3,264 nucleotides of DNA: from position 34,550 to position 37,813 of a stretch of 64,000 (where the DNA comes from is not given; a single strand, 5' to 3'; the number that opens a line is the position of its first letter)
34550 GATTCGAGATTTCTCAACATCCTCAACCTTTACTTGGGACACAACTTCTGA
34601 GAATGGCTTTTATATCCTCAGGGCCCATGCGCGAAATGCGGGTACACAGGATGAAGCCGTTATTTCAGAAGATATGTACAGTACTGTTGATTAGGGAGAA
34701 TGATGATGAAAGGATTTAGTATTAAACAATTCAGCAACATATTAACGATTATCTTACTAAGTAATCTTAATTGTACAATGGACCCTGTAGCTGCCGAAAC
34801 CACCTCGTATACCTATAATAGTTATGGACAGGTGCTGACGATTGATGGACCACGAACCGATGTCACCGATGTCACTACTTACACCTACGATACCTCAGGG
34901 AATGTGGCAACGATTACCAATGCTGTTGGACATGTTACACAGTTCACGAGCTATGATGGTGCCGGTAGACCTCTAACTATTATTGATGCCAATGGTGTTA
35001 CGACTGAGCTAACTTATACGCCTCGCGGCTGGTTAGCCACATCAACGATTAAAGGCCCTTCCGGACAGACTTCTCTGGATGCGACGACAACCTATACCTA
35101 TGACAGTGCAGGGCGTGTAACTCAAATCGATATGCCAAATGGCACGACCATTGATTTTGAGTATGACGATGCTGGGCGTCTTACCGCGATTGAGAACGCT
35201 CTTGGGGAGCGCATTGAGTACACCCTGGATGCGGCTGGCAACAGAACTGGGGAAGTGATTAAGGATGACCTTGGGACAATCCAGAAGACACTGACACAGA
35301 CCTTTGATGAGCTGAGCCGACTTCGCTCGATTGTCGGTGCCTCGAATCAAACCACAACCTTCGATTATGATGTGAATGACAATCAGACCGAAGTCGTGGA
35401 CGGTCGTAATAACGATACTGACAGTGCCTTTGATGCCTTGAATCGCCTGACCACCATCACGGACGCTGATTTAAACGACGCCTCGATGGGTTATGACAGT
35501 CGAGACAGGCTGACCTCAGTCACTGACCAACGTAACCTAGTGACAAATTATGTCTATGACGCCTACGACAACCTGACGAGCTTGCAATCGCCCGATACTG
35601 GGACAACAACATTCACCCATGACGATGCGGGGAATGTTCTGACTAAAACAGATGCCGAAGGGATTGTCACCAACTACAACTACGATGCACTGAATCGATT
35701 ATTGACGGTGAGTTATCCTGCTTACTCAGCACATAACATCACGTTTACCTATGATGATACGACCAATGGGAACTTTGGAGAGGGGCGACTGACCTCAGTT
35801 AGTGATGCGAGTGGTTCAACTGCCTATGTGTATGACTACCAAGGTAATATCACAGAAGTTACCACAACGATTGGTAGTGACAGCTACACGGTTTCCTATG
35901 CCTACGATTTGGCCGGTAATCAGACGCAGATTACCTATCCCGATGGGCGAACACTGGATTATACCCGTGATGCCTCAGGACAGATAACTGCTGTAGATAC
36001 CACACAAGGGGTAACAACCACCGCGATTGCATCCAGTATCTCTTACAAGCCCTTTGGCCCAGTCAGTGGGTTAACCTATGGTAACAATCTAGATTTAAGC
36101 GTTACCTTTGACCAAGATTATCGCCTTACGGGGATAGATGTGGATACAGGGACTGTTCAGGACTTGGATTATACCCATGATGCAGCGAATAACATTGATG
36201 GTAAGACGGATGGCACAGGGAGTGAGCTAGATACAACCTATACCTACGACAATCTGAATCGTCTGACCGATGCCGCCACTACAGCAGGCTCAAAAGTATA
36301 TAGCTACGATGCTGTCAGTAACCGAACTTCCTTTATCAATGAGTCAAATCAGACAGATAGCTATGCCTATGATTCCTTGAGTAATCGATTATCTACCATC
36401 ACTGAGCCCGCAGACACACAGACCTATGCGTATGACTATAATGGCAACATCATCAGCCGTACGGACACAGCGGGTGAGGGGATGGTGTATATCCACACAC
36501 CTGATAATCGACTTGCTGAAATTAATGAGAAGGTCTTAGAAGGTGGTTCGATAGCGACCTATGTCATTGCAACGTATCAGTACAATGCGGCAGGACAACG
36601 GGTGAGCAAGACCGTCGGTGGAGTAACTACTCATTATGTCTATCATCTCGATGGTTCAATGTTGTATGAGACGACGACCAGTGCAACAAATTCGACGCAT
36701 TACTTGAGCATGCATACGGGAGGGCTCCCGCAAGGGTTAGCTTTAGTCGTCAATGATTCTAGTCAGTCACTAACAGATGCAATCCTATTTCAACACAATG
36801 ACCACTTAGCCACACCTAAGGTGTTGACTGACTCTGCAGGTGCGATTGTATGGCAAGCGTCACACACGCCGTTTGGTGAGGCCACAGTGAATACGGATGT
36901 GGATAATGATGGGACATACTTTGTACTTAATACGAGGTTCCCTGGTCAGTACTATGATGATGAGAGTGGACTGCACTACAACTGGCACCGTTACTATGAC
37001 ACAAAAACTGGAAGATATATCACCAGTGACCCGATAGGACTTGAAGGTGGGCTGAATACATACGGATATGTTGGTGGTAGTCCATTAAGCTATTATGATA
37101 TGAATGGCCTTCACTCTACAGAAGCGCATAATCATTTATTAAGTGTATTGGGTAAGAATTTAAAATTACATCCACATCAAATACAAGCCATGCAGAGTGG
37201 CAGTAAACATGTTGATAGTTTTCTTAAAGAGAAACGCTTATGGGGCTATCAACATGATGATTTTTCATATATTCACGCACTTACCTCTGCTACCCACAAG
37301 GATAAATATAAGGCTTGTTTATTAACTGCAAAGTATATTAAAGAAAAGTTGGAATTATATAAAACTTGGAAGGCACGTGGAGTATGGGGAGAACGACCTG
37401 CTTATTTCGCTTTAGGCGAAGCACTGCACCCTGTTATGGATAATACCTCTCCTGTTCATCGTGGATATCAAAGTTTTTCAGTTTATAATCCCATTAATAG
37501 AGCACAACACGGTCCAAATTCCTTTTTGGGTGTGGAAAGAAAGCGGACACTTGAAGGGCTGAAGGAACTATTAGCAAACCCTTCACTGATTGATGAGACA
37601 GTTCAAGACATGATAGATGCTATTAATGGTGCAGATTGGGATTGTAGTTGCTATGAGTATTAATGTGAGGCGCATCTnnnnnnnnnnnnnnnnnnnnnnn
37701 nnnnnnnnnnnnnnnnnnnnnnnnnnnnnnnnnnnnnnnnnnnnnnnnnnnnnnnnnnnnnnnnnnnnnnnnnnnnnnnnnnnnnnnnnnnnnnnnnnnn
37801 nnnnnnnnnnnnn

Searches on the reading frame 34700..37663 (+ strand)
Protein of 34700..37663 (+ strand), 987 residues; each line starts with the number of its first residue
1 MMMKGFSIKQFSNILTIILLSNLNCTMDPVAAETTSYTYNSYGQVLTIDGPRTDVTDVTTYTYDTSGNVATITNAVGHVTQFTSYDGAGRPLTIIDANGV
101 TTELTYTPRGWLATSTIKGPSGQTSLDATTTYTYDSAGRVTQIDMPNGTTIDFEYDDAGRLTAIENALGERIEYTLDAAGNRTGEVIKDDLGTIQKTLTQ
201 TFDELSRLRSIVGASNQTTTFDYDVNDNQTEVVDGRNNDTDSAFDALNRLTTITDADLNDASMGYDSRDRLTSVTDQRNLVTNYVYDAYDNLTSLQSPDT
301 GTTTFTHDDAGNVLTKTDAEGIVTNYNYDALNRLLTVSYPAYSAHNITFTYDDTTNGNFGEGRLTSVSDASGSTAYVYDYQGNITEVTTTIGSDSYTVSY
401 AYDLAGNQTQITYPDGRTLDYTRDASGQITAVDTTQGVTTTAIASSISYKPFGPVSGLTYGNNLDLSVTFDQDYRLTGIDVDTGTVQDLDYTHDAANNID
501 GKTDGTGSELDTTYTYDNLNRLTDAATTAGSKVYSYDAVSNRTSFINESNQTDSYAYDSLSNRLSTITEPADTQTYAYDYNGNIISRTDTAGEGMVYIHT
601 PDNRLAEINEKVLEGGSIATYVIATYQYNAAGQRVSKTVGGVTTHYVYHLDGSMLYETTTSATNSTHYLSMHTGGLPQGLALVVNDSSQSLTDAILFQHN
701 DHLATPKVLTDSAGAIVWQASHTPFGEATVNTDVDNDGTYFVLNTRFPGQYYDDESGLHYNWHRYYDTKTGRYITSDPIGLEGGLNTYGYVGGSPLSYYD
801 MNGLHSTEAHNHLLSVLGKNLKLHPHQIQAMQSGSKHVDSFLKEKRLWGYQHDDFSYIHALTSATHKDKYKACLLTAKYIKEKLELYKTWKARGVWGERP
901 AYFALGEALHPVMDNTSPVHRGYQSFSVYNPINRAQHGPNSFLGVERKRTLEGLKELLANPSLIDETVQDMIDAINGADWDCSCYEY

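Call 5: search_protein_families(library=pfam, proteins=[window:34700-37663:+], max_evalue=0.01)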
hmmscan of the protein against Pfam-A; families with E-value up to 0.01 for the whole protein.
window:34700-37663:+ (987 aa): 2 families
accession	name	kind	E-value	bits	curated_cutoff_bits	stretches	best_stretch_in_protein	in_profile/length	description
PF05593.20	RHS_repeat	-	3e-64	212.8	22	11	307-342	1-36/38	RHS Repeat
PF03527.20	RHS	-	3.2e-09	36.9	27.9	1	697-730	3-36/38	RHS protein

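Call 32: search_solved_structures(query=window:34700-37663:+, max_evalue=0.01, show_alignments=0)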
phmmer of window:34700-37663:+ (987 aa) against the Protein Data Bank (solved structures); distinct sequences matched with E-value up to 0.01: 25.
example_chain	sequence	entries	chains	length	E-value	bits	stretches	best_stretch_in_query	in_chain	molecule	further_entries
8cp6_B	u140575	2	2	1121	4.4e-44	154.2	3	115-417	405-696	Toxin protein Tse5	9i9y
8uy4_A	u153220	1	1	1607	2e-43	152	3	693-807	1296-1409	Tse15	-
8uxt_A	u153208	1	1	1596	3.5e-42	147.9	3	693-806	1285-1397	Tse15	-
7q97_A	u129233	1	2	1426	1.6e-41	145.7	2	694-803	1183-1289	Rhs family protein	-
8qja_A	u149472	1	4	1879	4e-41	144.4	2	55-793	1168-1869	Putative type VI secretion system YD repeat-containing Rhs element Vgr protein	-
8h8a_A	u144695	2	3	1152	2.1e-38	135.4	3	511-803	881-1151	Putative Rhs-family protein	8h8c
8h8b_A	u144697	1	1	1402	2.5e-38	135.1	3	511-809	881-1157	Putative Rhs-family protein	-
8qjd_A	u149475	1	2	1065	1.7e-35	125.8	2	708-804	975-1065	Salmonella bongori Rhs core domain (residues 360-1420)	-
8qjb_A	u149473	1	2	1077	2.2e-35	125.4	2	708-804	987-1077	T6SS-associated Rhs core domain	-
8qjc_A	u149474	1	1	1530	3.6e-35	124.7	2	708-808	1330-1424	T6SS-associated Rhs core and toxin domain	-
7pq5_L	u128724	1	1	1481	7.1e-33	117.1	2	91-332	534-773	Tre23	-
9pt5_A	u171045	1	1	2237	2.5e-23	85.5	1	205-804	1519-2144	Teneurin-like protein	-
9ifo_A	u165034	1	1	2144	8.4e-23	83.8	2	500-804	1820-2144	Teneurin-Like Protein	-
6l7i_G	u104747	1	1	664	7.9e-13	50.8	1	531-804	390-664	TccC2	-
6suf_F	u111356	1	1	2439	4.4e-11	45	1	388-811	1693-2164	TcdB2,TccC3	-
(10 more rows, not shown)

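Call 40: search_protein_families(library=ncbifam, proteins=[window:34700-37663:+], max_evalue=0.001)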
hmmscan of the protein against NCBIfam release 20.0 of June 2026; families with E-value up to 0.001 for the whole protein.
window:34700-37663:+ (987 aa): 3 families
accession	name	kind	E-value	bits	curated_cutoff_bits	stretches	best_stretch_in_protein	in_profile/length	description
TIGR01643.1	YD_repeat_2x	repeat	9.5e-45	149.4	15.8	5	361-393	4-37/42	YD repeat-containing protein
NF041261.1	RHS_core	equivalog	3.9e-43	147.5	2000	3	695-801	1157-1258/1261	RHS element core protein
TIGR03696.1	Rhs_assc_core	domain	4.9e-21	75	32.5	1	723-804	2-76/76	RHS repeat-associated core domain-containing protein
